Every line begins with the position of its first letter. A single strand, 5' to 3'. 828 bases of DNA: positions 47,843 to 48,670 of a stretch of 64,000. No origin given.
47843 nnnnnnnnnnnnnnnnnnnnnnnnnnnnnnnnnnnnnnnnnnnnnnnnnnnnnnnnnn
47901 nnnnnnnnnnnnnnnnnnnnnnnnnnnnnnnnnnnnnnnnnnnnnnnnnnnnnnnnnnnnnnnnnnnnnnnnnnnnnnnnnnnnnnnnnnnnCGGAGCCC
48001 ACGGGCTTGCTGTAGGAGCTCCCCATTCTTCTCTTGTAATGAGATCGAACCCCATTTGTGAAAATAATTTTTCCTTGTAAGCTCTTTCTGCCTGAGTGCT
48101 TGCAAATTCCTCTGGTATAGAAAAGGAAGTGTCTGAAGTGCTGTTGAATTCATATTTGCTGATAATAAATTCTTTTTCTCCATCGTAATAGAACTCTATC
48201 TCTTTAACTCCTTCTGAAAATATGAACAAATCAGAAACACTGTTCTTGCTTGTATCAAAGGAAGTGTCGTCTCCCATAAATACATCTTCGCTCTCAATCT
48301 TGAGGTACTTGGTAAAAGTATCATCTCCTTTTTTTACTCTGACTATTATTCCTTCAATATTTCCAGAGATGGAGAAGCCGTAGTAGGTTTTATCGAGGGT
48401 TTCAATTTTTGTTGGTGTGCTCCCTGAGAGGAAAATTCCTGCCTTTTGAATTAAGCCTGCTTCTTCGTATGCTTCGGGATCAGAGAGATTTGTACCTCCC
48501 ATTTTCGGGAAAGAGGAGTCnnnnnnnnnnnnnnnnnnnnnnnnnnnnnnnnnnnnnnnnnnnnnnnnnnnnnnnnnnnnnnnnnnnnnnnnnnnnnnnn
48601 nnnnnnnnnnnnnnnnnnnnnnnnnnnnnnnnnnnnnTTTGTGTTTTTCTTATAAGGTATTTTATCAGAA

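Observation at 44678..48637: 1319-aa secreted fusion of a PGRP-type peptidoglycan amidase, a subtilisin-like protease and four repeats of an unrecognised domain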

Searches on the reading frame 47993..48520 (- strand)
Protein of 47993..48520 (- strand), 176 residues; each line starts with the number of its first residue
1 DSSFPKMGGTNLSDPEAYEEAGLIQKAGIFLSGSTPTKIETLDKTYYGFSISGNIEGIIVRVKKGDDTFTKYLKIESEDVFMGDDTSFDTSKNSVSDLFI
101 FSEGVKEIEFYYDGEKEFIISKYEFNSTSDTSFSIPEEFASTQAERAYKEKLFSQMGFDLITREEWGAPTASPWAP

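Call 8: search_protein_families(library=pfam, proteins=[window:47993-48520:-], max_evalue=10)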
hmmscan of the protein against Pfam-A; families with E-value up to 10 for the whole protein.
seq(176 aa): 0 families
